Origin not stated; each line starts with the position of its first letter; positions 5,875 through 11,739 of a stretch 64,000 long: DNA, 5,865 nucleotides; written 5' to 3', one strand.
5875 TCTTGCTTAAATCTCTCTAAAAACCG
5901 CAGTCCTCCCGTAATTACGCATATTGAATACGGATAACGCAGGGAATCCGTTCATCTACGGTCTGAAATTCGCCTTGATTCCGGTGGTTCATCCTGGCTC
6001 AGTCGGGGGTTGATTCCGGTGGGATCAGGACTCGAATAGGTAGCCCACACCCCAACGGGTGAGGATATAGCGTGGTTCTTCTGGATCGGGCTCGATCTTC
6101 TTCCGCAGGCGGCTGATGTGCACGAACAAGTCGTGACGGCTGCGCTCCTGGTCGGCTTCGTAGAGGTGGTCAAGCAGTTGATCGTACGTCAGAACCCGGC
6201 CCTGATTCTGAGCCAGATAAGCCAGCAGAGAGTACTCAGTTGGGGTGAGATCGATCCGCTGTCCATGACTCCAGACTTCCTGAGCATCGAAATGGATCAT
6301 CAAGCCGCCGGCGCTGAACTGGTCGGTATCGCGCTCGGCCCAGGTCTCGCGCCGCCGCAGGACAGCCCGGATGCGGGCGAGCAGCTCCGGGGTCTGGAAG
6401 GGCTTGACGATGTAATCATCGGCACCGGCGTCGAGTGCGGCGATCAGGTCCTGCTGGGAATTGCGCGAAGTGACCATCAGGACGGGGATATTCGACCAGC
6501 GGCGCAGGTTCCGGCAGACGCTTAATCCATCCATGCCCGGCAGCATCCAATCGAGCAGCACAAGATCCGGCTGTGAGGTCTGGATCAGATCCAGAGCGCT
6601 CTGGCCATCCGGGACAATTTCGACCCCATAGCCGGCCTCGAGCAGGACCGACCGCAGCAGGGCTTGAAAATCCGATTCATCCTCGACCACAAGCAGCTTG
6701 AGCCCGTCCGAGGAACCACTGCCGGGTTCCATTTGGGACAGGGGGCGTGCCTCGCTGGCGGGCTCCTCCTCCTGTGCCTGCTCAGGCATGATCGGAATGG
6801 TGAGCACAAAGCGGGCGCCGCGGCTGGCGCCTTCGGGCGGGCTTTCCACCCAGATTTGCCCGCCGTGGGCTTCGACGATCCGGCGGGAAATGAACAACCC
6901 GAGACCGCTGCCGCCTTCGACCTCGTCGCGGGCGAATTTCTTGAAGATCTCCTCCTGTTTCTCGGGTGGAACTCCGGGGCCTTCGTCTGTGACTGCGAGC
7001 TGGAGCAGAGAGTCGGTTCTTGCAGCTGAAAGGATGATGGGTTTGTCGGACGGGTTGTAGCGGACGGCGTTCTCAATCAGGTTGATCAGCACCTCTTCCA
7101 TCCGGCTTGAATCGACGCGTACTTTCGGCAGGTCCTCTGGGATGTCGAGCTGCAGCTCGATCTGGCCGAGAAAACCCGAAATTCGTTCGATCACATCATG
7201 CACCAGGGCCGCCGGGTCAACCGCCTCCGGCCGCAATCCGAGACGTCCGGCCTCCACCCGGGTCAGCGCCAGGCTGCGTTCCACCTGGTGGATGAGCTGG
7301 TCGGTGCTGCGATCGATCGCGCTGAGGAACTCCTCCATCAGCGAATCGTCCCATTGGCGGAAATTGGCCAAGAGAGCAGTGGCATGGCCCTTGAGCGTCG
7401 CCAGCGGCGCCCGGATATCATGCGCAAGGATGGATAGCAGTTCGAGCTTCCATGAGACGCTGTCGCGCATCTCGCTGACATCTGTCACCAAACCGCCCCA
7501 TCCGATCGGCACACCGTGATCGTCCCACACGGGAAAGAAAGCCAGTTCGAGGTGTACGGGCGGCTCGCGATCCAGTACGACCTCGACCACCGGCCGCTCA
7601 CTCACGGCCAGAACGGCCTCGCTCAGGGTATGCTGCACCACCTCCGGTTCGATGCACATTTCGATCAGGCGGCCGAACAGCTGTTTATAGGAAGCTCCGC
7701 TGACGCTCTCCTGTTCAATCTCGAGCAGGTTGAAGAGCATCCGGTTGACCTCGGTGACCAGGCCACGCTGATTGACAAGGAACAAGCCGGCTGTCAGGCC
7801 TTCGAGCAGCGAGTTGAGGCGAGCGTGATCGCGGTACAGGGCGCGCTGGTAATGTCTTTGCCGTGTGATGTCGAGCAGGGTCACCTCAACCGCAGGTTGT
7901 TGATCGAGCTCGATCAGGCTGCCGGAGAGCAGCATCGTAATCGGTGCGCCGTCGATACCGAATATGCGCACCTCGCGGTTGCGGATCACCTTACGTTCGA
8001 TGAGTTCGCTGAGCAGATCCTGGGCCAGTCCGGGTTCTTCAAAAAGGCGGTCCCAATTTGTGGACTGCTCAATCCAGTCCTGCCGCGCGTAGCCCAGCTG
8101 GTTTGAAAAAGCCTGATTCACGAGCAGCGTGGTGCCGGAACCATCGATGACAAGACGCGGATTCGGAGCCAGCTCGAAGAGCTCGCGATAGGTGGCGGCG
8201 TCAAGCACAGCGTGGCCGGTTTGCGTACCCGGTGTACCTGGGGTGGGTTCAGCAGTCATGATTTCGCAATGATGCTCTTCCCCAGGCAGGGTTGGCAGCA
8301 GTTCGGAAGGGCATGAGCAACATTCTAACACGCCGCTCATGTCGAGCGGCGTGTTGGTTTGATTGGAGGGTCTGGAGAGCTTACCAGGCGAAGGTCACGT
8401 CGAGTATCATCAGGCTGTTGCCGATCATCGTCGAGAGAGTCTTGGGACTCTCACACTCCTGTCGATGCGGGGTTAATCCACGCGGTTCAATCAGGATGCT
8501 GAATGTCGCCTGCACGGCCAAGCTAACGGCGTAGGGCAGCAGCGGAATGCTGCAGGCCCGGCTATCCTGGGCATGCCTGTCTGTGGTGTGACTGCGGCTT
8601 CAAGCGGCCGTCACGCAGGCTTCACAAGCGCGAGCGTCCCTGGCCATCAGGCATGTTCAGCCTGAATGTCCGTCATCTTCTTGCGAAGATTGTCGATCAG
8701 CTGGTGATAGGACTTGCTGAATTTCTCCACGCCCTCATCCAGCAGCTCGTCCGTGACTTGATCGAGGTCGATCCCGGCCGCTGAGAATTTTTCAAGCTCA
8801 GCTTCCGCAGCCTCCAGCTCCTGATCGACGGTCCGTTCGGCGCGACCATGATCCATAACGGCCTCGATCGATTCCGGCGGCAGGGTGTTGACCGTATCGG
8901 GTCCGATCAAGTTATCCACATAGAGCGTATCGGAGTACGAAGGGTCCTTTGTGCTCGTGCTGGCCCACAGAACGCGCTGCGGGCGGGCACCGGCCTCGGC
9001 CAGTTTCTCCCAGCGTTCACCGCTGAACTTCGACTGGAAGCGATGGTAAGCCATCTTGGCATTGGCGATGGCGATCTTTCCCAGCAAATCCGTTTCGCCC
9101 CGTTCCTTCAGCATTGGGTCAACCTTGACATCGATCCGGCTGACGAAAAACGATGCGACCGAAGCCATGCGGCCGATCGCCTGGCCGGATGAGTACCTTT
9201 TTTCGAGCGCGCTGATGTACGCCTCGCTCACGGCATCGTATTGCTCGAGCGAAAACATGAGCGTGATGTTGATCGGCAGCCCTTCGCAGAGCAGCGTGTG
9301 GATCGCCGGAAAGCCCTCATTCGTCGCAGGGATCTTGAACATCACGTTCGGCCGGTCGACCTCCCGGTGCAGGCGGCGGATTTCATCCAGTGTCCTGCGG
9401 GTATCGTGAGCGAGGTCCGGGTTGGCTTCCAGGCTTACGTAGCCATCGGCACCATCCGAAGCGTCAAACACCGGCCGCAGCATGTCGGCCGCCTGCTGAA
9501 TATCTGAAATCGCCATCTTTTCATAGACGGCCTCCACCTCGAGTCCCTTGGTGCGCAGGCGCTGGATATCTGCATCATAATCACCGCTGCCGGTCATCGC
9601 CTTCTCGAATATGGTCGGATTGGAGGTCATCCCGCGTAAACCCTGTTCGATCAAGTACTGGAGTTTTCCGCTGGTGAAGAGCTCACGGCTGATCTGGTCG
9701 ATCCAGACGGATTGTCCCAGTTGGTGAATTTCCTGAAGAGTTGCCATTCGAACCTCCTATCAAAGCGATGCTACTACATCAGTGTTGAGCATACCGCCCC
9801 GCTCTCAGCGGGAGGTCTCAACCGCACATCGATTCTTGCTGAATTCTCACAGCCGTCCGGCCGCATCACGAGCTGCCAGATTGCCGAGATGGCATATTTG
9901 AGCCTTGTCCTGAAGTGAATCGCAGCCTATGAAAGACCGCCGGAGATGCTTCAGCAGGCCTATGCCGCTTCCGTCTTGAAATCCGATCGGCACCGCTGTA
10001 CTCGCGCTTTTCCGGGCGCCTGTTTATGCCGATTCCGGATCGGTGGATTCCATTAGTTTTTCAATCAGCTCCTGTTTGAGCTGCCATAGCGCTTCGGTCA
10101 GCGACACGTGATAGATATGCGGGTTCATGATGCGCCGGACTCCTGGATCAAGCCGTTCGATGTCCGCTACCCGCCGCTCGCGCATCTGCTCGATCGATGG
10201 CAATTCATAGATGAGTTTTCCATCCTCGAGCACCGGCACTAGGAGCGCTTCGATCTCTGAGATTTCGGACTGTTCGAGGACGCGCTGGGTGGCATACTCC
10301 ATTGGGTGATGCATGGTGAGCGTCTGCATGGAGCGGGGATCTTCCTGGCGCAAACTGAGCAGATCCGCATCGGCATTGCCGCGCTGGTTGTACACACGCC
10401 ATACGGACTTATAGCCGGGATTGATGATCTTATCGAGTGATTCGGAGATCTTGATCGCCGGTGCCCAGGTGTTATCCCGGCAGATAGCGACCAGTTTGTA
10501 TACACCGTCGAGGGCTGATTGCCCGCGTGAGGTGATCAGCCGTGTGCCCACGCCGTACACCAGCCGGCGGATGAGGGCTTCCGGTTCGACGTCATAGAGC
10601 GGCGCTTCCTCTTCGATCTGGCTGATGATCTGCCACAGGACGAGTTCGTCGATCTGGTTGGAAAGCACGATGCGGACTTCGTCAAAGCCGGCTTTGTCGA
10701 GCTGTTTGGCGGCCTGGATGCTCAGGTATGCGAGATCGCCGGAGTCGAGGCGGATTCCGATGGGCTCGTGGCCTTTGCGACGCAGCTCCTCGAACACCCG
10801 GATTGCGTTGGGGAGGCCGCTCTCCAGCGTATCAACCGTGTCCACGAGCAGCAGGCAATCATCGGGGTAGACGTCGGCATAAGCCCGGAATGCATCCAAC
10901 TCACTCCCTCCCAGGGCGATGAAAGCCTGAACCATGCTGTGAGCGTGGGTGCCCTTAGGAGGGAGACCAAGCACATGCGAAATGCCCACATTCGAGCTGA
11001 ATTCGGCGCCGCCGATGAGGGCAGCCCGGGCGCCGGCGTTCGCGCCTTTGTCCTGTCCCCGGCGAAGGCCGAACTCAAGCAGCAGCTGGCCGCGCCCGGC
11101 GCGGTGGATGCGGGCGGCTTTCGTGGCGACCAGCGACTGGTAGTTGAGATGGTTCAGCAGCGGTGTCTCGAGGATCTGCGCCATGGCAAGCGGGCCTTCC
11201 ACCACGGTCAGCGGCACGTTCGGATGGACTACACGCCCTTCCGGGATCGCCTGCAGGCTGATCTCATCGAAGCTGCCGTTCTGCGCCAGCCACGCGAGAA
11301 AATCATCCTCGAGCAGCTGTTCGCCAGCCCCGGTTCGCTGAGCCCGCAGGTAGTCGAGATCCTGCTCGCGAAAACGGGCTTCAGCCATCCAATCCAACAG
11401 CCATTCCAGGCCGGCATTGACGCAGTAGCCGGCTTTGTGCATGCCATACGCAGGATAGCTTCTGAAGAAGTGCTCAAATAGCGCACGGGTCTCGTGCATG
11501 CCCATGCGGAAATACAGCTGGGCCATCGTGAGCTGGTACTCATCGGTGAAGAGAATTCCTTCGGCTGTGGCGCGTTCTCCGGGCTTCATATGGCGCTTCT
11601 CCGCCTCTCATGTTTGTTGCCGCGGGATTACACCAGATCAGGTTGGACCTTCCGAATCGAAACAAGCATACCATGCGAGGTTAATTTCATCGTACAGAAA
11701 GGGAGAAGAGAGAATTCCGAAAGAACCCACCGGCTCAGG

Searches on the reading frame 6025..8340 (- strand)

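Call 6: search_protein_families(library=pfam, proteins=[window:6025-8340:-])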
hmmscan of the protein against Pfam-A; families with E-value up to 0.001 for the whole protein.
window:6025-8340:- (771 aa): 9 families
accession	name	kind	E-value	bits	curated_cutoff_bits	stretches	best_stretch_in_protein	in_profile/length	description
PF00072.30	Response_reg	-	9.1e-31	106.8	30.2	1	550-658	2-111/111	Response regulator receiver domain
PF02518.31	HATPase_c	-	1.7e-25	90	26.4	1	410-517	2-109/111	Histidine kinase-, DNA gyrase B-, and HSP90-like ATPase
PF00486.34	Trans_reg_C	-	3.5e-25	88.3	26.2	1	693-769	1-77/77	Transcriptional regulatory protein, C terminal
PF00989.32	PAS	-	1.3e-14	54.6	22.6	1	51-142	3-95/113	PAS fold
PF13426.13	PAS_9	-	1e-11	45.5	27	1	63-159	5-102/103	PAS domain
PF00512.31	HisKA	-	2.7e-10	40.6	26.9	1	298-365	2-66/66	His Kinase A (phospho-acceptor) domain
PF13188.13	PAS_8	-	1.2e-07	31.8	21.8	0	50-99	2-50/65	PAS domain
PF13581.12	HATPase_c_2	-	1.4e-07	32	27.4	1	414-490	36-110/127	Histidine kinase-like ATPase domain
PF08448.16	PAS_4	-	4.9e-07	30.4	23.1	0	179-292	1-109/110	PAS fold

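Call 79: search_protein_families(library=ncbifam, proteins=[window:6025-8340:-], max_evalue=0.00001)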
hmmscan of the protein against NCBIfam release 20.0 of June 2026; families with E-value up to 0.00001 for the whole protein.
window:6025-8340:- (771 aa): 151 families (the best 25 are shown)
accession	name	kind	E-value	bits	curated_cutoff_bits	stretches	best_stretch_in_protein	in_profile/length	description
NF040689.1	MtrAB_MtrA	equivalog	4.1e-63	212.6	300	1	549-767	1-216/219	MtrAB system response regulator MtrA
TIGR02154.1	PhoB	equivalog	3.7e-58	196.5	296.2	1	548-769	4-225/226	phosphate regulon transcriptional regulator PhoB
NF045944.1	ResRegRpaBCyano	equivalog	4.8e-58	196.2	330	1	550-770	1-228/229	response regulator transcription factor RpaB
NF040534.1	resp_reg_YycF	equivalog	1.9e-57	194.2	340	1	548-769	2-227/231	response regulator YycF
NF033117.2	vanR_ACDEGLN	exception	4.3e-54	183.5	350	1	549-770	1-226/226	VanR-ABDEGLN family response regulator transcription factor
NF007982.1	PRK10710.1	equivalog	3e-52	177.5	380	1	547-770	8-228/235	envelope stress response regulator BaeR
NF041733.1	resp_reg_CseB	equivalog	5.9e-52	176.3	350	1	548-752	2-214/228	two-component system response regulator CseB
NF007005.1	PRK09468.1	equivalog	6.4e-52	176.3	331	1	547-769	4-231/237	osmolarity response regulator transcription factor OmpR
NF041880.1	EPS_EpsF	equivalog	1.3e-50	172.4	900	2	269-513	238-489/492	response regulator EpsF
TIGR02956.1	TMAO_torS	equivalog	2.3e-50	171.7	676.5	1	301-666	467-825/967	TMAO reductase system sensor histidine kinase/response regulator TorS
NF041734.1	resp_reg_RppA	equivalog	3e-49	167.5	250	1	548-770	2-228/229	two-component system response regulator RppA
NF046044.1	PnpS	equivalog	8.5e-49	166.6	400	1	167-516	49-390/390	two-component system histidine kinase PnpS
NF007820.0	PRK10529.1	equivalog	2.5e-48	164.5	325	1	549-769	4-223/225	two-component system response regulator KdpE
NF053854.1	RespRegPhoBBctds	equivalog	4.5e-48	163.6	270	1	549-770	1-225/225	two-component system response regulator PhoB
NF038297.2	hybrid_HK_HrmK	equivalog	6.7e-48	163.7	725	1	298-653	235-600/607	hybrid histidine kinase/response regulator HrmK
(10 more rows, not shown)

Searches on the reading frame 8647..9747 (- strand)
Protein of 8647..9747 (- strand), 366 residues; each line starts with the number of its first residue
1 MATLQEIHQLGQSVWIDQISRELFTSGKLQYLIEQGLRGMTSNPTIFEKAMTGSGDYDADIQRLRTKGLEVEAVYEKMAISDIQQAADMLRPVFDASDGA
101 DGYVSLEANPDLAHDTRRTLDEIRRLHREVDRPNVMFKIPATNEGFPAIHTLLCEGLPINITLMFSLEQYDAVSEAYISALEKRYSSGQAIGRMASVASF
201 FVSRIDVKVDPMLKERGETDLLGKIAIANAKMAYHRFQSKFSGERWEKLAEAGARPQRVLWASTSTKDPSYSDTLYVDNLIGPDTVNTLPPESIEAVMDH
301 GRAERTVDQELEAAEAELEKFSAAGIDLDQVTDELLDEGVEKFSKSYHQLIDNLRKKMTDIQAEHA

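Call 6: search_protein_families(library=pfam, proteins=[window:8647-9747:-])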
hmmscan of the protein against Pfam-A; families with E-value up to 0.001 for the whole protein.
window:8647-9747:- (366 aa): 1 family
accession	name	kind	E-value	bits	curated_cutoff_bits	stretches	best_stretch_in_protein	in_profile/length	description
PF00923.25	TAL_FSA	-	2.2e-81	273.8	27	1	14-353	1-284/285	Transaldolase/Fructose-6-phosphate aldolase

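Call 79: search_protein_families(library=ncbifam, proteins=[window:8647-9747:-], max_evalue=0.00001)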
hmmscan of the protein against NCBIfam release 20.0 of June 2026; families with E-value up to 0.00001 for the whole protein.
window:8647-9747:- (366 aa): 8 families
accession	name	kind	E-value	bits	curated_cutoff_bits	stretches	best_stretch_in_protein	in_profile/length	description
NF002881.0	PRK03343.1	subfamily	1.1e-148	495.2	367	1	2-362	4-368/370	transaldolase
NF007080.0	PRK09533.1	equivalog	2.8e-147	492.1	712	1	2-362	3-376/949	bifunctional transaldolase/phosoglucose isomerase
TIGR00876.1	tal_mycobact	equivalog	4.3e-100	335.5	233.75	1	12-352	3-349/350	transaldolase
NF003026.0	PRK03903.1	equivalog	3.7e-73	246.5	344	1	12-354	5-323/323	transaldolase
NF008965.0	PRK12309.1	equivalog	4e-10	39.3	550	1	102-179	95-177/392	transaldolase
TIGR00874.1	talAB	equivalog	4.7e-10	39.3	396.2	1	70-178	55-170/317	transaldolase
TIGR00875.1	fsa_talC_mipB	equivalog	1.1e-07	31.6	245.95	1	90-169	43-114/213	fructose-6-phosphate aldolase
NF009001.0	PRK12346.1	subfamily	6.2e-07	29.3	439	1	98-178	86-171/316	transaldolase A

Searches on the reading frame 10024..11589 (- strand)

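Call 6: search_protein_families(library=pfam, proteins=[window:10024-11589:-])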
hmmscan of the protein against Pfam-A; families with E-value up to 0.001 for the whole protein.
window:10024-11589:- (521 aa): 3 families
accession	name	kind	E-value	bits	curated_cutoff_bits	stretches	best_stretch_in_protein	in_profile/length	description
PF17956.6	NAPRTase_C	-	1.4e-29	103.2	23.3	1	394-505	2-111/111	Nicotinate phosphoribosyltransferase C-terminal domain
PF17767.7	NAPRTase_N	-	1.1e-24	87.5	32.6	1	13-149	1-125/125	Nicotinate phosphoribosyltransferase (NAPRTase) N-terminal domain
PF04095.22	NAPRTase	-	0.00032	21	20.8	1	172-378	5-205/239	Nicotinate phosphoribosyltransferase (NAPRTase) family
